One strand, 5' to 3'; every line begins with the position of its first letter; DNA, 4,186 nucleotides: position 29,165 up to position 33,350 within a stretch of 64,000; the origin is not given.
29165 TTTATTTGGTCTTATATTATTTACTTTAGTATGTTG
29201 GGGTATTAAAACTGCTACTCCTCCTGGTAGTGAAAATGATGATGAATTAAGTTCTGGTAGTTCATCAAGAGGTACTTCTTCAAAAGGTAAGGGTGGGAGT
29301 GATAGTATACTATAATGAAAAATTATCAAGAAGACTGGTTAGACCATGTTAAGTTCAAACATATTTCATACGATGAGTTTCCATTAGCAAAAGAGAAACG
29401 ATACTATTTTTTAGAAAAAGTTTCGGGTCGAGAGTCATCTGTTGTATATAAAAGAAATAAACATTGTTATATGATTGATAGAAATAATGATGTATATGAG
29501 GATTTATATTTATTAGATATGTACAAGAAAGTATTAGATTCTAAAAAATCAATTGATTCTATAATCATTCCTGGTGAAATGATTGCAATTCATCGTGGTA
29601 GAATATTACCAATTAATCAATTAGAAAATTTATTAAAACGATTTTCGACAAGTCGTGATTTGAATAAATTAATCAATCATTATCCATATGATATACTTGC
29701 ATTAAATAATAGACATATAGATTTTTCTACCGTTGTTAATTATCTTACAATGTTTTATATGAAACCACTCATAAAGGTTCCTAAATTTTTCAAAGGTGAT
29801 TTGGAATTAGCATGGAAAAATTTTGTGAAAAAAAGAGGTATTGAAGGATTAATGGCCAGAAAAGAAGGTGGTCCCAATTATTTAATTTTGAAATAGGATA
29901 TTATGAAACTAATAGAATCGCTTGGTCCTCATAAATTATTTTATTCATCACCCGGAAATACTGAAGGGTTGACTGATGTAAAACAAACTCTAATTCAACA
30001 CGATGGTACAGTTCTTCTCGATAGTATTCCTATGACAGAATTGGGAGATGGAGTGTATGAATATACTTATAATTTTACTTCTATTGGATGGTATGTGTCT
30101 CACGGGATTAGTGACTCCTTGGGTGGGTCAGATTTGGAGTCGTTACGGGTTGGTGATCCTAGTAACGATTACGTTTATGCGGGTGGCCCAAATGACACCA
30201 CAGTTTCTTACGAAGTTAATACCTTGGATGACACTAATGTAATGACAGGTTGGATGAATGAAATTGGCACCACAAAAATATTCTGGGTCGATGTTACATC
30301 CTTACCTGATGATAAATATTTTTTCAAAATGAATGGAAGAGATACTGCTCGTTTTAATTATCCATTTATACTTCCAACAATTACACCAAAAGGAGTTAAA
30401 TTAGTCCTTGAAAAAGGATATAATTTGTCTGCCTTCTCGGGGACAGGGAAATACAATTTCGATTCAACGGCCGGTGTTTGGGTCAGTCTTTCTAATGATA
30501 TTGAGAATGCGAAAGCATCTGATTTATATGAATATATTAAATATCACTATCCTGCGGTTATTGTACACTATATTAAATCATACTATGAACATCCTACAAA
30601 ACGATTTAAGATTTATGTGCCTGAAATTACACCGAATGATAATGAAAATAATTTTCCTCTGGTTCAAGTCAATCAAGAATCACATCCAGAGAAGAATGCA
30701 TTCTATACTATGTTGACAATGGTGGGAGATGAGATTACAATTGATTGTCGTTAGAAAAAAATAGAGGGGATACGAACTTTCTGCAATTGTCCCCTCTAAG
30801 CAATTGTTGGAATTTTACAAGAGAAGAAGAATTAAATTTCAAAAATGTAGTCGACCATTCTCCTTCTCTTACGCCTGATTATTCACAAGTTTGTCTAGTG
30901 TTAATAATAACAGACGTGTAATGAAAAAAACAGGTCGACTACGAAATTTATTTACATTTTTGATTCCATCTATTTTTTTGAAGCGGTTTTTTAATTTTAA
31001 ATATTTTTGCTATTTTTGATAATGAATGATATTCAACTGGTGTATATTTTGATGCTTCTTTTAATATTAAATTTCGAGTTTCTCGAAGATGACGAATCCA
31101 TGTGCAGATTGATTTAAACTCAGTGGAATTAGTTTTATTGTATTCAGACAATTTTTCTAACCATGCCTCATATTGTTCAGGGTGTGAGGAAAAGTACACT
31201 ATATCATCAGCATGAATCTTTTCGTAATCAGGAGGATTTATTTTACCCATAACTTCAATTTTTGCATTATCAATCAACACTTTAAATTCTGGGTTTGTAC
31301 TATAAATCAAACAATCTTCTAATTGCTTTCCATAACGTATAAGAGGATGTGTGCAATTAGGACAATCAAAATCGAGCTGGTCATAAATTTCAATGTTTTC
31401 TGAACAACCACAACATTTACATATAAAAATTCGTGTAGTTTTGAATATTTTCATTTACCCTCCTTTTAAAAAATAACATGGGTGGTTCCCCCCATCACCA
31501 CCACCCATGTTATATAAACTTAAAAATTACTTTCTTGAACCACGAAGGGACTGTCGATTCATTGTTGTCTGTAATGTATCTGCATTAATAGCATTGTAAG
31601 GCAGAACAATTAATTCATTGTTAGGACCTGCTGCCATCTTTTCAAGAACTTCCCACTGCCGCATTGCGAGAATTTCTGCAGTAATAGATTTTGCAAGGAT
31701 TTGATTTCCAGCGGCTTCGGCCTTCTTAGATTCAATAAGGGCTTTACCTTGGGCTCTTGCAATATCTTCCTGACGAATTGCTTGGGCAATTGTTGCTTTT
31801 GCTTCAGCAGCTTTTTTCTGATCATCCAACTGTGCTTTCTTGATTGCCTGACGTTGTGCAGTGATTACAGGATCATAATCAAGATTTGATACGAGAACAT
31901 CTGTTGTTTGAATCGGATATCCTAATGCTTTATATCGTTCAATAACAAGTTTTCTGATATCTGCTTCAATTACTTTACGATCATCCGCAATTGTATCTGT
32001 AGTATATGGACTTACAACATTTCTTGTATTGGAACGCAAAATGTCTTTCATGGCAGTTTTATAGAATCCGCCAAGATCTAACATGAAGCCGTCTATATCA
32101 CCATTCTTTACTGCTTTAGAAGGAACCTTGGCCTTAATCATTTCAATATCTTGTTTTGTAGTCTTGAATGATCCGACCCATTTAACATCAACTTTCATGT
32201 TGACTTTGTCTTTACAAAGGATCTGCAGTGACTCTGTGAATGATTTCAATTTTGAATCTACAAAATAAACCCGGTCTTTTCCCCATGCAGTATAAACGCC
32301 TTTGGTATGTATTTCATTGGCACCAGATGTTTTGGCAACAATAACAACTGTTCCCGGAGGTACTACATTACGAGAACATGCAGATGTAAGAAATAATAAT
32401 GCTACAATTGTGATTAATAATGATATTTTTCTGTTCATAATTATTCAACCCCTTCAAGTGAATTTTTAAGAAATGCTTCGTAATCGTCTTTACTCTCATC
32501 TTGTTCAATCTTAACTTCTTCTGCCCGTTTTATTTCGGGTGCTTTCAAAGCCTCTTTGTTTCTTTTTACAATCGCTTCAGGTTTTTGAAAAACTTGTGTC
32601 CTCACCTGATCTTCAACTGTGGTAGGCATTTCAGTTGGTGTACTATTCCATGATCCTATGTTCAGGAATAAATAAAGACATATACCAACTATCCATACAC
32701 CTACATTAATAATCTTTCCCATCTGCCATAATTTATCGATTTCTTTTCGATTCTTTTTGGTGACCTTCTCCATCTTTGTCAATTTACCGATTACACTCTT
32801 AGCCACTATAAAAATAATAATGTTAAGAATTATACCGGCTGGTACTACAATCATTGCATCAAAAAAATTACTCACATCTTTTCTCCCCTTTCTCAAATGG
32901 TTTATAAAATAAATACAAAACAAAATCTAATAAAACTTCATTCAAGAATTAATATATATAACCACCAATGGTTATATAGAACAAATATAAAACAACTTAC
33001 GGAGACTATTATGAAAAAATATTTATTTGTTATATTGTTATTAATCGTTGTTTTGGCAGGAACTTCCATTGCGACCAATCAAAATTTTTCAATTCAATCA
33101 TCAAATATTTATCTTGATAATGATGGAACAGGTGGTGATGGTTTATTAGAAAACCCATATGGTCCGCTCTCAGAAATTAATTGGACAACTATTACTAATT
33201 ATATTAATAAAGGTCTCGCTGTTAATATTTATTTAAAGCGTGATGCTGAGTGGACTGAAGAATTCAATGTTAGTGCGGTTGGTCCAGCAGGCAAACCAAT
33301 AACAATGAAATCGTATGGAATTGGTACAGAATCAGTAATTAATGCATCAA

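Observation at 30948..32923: Opposite-strand island encoding an SPFH/band-7 lipoprotein with a membrane partner and a zinc-ribbon protein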

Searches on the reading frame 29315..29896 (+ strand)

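Call 8: search_protein_families(library=phrogs, proteins=[window:29315-29896:+], max_evalue=0.01)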
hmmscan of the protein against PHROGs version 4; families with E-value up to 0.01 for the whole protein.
window:29315-29896:+ (193 aa): 1 family
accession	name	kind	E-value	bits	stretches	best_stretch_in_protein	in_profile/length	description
phrog_1117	-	unknown function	0.00042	20.9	1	81-121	7-46/54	-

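Call 52: search_protein_families(library=pfam, proteins=[window:29315-29896:+], max_evalue=0.01)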
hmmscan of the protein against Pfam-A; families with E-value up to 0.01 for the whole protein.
window:29315-29896:+ (193 aa): 2 families
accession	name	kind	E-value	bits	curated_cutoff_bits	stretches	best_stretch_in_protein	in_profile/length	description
PF01068.26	DNA_ligase_A_M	-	1.5e-05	25.2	26.2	1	34-135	26-133/204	ATP dependent DNA ligase domain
PF01331.24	mRNA_cap_enzyme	-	0.00064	20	29.6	1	20-90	8-79/194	mRNA capping enzyme, catalytic domain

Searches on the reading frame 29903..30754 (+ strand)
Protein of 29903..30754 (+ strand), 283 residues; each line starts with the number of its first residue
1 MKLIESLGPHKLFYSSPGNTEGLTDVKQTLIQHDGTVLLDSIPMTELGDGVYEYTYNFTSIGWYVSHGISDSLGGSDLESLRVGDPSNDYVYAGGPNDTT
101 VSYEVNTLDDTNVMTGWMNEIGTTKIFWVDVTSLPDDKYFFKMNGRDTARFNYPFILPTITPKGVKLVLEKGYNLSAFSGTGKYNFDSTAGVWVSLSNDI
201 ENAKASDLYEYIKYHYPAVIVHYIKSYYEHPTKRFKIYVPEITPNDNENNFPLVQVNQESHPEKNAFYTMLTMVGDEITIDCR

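Call 8: search_protein_families(library=phrogs, proteins=[window:29903-30754:+], max_evalue=0.01)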
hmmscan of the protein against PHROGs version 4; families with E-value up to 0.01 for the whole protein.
window:29903-30754:+ (283 aa): 0 families

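Call 52: search_protein_families(library=pfam, proteins=[window:29903-30754:+], max_evalue=0.01)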
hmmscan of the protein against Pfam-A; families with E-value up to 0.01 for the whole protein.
window:29903-30754:+ (283 aa): 1 family
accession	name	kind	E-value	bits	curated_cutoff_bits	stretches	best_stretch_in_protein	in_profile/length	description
PF08972.17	DUF1902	-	0.0096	16.5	22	0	184-211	6-34/74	Domain of unknown function (DUF1902)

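Call 58: find_related_loci(query=window:29903-30754:+, collection=viral_contigs, flank=8000)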
Query window:29903-30754:+ (283 aa) in viral_contigs; peptide patterns used: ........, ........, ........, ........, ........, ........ (x = any residue, [..] = any of these).
9 stretches matched a pattern, but none encodes a relative of the query by tblastn (E <= 1e-3).

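Call 63: find_related_loci(query=A4, collection=metagenome_contigs, flank=10000)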
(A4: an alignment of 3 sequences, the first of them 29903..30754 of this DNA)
Query A4 (283 aa) in metagenome_contigs; peptide patterns used: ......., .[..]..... (x = any residue, [..] = any of these).
306 stretches matched a pattern; 2 encode a relative of the query (tblastn E <= 1e-3); 2 distinct loci.
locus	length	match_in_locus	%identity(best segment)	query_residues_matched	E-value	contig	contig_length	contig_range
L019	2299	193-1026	89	1-283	0e+0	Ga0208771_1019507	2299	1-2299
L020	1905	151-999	89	1-283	0e+0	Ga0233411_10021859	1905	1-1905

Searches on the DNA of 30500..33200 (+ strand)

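Call 6: search_dna_similar(query=window:30600-33200:+, collection=phages, mode=distant, max_rows=20)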
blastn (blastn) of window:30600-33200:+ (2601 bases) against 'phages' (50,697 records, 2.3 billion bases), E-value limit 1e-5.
No match.
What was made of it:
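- Tried and rejected: Nucleotide similarity to cultured phages: none (call 6).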

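Call 88: search_rna_families(source=window, start=30500, end=33200, threshold=evalue, max_evalue=1)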
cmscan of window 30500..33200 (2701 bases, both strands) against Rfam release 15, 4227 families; matches with E-value up to 1: 0.
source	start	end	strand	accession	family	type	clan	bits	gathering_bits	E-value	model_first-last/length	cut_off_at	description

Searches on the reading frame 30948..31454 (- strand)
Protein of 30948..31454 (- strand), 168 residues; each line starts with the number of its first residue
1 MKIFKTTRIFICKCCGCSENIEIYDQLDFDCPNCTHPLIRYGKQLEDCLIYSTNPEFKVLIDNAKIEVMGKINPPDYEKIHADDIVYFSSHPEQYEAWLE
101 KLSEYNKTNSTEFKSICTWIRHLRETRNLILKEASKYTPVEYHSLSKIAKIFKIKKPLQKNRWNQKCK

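Call 3: search_protein_families(library=pfam, proteins=[window:30948-31454:-], max_evalue=1)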
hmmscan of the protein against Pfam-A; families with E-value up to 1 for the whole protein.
window:30948-31454:- (168 aa): 0 families

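Call 4: search_protein_families(library=phrogs, proteins=[window:30948-31454:-], max_evalue=0.1)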
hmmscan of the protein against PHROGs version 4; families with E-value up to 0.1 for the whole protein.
window:30948-31454:- (168 aa): 0 families

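Call 13: search_protein_families(library=padloc, proteins=[window:30948-31454:-], max_evalue=0.1)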
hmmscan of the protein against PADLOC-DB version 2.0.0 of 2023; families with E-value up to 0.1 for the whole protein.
window:30948-31454:- (168 aa): 1 family
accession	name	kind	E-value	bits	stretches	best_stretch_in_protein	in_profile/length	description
PDLC04953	PDC-S19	-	0.007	13.9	1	89-142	249-300/333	-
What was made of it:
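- On Known anti-phage defence systems (PADLOC): The zinc-ribbon protein has only a marginal hit (PDC-S19, E 0.007; call 13).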

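Call 14: search_protein_families(library=ncbifam, proteins=[window:30948-31454:-], max_evalue=0.1)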
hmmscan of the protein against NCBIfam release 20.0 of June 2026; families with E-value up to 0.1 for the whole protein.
window:30948-31454:- (168 aa): 2 families
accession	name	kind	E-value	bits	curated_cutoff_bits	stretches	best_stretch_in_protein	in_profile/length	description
NF041909.1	HVO_2753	equivalog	0.015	15.2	80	1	13-42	11-40/59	HVO_2753 family zinc finger protein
NF011481.0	PRK14890.1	equivalog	0.039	14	61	1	13-40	11-39/61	putative Zn-ribbon RNA-binding protein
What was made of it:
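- On Zinc ribbon: There is no Pfam match, and only weak NCBIfam zinc-finger hits at E 0.015-0.04 (calls 3 and 14).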

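Call 54: search_protein_representatives(protein=window:30948-31454:-)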
Query: 168 residues. Proteins with E-value up to 0.001 (for the whole library): 2; up to 1e-10: 2; up to 1e-30: 2. The best 2 are listed.
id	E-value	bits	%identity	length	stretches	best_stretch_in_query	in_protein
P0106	2.1e-112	389.2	100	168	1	1-168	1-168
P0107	1.2e-39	152.3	44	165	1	1-160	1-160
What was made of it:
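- The zinc-ribbon protein has homologues only in the immediate lineage (call 54).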
